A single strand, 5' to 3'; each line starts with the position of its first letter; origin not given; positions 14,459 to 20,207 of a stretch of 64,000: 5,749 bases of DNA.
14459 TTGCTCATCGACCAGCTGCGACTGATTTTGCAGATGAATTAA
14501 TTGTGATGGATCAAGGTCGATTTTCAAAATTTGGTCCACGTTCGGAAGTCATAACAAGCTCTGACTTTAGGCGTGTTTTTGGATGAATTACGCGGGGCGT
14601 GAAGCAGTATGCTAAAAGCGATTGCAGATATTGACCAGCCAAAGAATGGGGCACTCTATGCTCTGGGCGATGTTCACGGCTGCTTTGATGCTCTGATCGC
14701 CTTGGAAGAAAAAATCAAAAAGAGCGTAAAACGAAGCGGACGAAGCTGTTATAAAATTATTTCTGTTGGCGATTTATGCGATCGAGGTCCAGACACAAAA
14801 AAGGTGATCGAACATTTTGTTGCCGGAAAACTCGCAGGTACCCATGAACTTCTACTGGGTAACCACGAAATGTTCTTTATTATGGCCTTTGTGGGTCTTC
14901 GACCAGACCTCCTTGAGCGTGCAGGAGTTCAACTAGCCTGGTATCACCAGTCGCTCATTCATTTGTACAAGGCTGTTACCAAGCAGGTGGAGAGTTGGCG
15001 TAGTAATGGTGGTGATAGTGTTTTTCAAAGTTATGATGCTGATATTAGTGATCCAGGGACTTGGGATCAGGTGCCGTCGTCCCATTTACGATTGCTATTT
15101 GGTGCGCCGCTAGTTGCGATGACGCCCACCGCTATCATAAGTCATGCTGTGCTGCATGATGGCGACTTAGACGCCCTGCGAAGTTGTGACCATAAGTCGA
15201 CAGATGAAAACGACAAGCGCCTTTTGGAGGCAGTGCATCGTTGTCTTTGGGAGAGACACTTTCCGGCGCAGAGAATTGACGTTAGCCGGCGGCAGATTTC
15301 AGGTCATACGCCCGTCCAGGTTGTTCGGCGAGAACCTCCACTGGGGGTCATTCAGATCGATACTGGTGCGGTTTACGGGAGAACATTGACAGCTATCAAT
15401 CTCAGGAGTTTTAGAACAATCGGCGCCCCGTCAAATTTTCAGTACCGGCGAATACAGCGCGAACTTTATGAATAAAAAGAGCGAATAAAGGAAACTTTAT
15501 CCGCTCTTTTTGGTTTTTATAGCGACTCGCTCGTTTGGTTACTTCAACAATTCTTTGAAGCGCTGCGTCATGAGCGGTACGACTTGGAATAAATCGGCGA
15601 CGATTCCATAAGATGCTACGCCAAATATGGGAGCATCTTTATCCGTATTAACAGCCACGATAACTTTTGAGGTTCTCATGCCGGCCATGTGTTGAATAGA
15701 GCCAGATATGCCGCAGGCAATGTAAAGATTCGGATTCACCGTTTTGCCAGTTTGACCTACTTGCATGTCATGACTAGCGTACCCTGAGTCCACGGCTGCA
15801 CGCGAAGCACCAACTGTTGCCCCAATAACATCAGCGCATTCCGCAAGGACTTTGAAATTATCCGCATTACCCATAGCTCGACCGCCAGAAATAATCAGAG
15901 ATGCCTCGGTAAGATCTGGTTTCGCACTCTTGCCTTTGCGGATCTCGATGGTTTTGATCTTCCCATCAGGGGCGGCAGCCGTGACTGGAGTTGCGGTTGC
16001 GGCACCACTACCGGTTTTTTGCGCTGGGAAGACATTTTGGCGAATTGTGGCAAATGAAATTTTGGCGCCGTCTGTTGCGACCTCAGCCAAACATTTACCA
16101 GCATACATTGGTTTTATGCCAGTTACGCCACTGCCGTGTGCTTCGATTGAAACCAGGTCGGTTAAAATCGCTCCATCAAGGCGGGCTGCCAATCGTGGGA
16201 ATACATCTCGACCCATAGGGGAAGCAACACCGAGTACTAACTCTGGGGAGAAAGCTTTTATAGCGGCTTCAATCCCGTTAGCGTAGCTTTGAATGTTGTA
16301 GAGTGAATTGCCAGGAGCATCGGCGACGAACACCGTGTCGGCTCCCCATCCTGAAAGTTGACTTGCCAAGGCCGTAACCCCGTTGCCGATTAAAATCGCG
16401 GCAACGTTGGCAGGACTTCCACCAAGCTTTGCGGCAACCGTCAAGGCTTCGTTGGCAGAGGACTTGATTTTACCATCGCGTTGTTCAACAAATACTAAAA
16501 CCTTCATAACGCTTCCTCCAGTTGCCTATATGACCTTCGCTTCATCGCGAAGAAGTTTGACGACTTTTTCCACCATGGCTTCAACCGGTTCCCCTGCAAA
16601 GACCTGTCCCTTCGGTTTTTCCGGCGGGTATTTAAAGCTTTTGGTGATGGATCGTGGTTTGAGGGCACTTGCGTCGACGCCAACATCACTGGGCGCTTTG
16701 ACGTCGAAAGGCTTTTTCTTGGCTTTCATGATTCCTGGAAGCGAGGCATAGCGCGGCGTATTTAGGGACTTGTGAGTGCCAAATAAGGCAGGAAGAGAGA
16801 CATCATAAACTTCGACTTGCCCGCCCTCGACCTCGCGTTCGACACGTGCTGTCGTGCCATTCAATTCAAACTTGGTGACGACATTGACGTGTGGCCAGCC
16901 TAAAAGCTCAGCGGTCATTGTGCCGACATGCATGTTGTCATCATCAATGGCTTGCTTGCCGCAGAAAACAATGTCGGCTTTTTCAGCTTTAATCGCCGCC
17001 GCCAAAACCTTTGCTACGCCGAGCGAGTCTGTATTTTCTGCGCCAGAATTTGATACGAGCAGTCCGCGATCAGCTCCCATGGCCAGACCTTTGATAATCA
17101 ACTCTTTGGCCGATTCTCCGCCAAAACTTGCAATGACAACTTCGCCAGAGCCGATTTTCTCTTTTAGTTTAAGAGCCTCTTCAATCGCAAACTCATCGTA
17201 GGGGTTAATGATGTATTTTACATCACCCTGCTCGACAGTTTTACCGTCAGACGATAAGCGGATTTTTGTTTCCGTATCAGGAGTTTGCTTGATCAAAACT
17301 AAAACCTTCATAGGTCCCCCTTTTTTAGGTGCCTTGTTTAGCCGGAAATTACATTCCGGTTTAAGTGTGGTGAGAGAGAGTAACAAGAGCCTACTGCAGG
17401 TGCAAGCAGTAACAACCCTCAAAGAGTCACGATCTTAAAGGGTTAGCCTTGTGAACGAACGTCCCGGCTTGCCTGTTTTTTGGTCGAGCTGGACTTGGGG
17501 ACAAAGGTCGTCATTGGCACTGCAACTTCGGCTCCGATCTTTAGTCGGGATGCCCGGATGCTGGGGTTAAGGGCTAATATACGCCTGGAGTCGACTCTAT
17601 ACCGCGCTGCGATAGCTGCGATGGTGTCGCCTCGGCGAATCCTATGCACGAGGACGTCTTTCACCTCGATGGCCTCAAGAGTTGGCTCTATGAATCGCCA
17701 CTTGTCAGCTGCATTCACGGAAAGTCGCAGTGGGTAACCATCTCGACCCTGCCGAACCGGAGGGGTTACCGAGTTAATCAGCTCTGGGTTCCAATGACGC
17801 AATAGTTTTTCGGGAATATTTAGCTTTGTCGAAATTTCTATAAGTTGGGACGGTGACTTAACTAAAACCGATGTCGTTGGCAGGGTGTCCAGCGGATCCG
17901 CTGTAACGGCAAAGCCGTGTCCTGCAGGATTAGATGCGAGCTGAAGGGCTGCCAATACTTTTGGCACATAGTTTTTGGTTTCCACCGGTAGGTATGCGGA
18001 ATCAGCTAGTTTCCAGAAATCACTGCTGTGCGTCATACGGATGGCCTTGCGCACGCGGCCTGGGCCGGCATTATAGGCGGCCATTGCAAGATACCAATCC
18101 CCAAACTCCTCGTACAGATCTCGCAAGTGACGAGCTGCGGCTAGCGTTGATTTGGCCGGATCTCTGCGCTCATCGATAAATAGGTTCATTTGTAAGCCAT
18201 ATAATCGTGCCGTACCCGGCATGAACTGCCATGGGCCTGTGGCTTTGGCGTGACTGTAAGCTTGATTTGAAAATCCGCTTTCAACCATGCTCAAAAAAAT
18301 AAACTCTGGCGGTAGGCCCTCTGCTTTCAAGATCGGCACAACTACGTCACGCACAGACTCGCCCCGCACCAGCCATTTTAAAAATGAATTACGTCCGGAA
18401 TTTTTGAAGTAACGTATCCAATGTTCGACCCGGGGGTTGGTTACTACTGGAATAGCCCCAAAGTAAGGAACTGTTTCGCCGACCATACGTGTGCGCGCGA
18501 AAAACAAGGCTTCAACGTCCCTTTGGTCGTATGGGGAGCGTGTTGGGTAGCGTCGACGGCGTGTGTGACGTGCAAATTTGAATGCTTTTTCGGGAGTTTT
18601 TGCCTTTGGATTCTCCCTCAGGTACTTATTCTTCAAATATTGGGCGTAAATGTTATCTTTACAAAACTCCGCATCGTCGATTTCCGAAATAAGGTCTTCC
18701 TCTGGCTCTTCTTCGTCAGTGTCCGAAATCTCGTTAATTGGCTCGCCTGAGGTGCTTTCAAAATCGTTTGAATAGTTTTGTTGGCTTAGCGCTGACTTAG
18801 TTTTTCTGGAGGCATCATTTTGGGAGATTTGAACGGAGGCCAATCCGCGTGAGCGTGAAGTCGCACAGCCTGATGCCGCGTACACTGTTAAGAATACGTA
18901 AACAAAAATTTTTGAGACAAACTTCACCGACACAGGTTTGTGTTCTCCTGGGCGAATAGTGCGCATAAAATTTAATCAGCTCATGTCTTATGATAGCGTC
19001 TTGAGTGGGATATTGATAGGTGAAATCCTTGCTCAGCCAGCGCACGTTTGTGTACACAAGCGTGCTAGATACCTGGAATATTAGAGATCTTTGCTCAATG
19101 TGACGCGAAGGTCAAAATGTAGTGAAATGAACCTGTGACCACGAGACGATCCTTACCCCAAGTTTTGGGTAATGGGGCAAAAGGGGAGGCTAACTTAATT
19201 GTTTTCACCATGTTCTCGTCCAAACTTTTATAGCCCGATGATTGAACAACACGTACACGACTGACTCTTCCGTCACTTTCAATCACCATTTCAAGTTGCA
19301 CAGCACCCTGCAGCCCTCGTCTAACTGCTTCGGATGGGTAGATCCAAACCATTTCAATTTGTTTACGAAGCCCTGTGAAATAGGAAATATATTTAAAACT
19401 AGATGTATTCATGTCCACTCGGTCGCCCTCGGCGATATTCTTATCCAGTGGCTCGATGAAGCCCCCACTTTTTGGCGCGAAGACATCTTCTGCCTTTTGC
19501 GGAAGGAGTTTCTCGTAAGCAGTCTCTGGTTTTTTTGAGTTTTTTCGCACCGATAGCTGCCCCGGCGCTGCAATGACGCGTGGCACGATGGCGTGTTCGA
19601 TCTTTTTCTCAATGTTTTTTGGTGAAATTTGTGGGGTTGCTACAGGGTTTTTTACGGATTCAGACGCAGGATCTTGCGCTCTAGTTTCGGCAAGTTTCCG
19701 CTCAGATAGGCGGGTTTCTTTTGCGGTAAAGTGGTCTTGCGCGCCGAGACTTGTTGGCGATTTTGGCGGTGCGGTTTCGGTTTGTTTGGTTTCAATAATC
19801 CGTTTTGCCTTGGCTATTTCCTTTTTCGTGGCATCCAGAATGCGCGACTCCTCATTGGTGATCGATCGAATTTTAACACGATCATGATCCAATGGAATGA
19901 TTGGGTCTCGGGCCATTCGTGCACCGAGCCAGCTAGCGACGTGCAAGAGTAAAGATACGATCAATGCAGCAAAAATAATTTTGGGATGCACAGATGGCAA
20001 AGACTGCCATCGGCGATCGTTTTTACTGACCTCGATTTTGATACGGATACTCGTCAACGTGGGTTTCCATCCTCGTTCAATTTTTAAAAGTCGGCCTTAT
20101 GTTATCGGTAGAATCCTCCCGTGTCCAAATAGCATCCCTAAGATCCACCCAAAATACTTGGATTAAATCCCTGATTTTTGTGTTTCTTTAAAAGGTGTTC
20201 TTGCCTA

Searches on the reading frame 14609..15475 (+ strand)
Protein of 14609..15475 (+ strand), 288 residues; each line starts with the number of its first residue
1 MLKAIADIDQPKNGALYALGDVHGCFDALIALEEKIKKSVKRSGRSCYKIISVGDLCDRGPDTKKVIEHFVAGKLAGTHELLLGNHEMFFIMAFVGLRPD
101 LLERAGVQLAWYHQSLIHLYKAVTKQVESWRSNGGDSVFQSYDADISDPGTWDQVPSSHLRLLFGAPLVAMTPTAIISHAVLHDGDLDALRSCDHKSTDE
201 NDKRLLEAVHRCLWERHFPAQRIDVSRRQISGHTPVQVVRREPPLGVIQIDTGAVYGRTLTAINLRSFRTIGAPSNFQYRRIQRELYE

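Call 110: search_protein_families(library=pfam, proteins=[window:14609-15475:+], max_evalue=0.00001)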
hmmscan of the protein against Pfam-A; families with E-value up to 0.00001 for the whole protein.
window:14609-15475:+ (288 aa): 1 family
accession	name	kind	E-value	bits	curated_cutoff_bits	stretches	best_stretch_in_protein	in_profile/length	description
PF00149.33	Metallophos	-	9.5e-11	42.9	21.5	1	17-143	4-103/191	Calcineurin-like phosphoesterase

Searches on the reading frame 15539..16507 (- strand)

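Call 110: search_protein_families(library=pfam, proteins=[window:15539-16507:-], max_evalue=0.00001)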
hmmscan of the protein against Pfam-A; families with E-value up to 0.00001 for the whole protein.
window:15539-16507:- (322 aa): 2 families
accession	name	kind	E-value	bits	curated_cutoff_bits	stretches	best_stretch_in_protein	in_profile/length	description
PF00766.25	ETF_alpha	-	5.1e-35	119.7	27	1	198-278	1-81/81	Electron transfer flavoprotein FAD-binding domain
PF01012.27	ETF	-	7.5e-33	114.3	26.7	1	3-177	1-178/181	Electron transfer flavoprotein domain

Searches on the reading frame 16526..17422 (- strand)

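Call 110: search_protein_families(library=pfam, proteins=[window:16526-17422:-], max_evalue=0.00001)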
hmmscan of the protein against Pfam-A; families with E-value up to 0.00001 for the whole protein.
window:16526-17422:- (298 aa): 1 family
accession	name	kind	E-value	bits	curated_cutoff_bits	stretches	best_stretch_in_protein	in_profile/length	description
PF01012.27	ETF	-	1.3e-41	142.9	26.7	1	63-245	4-179/181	Electron transfer flavoprotein domain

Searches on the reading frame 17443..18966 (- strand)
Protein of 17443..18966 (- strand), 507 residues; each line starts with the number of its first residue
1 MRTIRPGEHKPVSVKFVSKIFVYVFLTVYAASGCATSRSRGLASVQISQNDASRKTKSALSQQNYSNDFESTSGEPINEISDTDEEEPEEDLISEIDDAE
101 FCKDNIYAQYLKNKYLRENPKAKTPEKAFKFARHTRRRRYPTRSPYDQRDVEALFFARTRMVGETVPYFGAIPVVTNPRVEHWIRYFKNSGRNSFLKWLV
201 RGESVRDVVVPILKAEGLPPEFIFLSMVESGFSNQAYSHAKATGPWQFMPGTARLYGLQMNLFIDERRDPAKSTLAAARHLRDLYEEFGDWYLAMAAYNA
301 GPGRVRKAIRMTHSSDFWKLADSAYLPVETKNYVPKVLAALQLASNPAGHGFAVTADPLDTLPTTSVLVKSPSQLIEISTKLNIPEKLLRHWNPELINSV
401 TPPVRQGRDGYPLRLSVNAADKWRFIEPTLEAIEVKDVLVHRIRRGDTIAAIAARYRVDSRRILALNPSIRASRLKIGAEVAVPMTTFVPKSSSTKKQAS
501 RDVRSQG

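Call 31: search_protein_families(library=pfam, proteins=[window:17443-18966:-], max_evalue=0.001)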
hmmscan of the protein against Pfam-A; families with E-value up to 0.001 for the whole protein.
window:17443-18966:- (507 aa): 2 families
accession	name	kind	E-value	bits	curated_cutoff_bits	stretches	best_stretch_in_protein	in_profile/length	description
PF01464.25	SLT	-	6.7e-28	97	21.3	1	216-319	11-115/117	Transglycosylase SLT domain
PF01476.26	LysM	-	9.7e-10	38.7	20.9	1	441-484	1-43/43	LysM domain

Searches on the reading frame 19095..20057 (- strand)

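Call 110: search_protein_families(library=pfam, proteins=[window:19095-20057:-], max_evalue=0.00001)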
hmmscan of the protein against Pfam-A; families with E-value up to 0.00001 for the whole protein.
window:19095-20057:- (320 aa): 2 families
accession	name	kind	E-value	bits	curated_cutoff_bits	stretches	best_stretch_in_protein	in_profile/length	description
PF03544.19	TonB_C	-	6.8e-16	58.9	24.6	1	240-313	5-77/79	Gram-negative bacterial TonB protein C-terminal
PF13103.11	TonB_2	-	1.5e-08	35.1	22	1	225-305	3-79/85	TonB C terminal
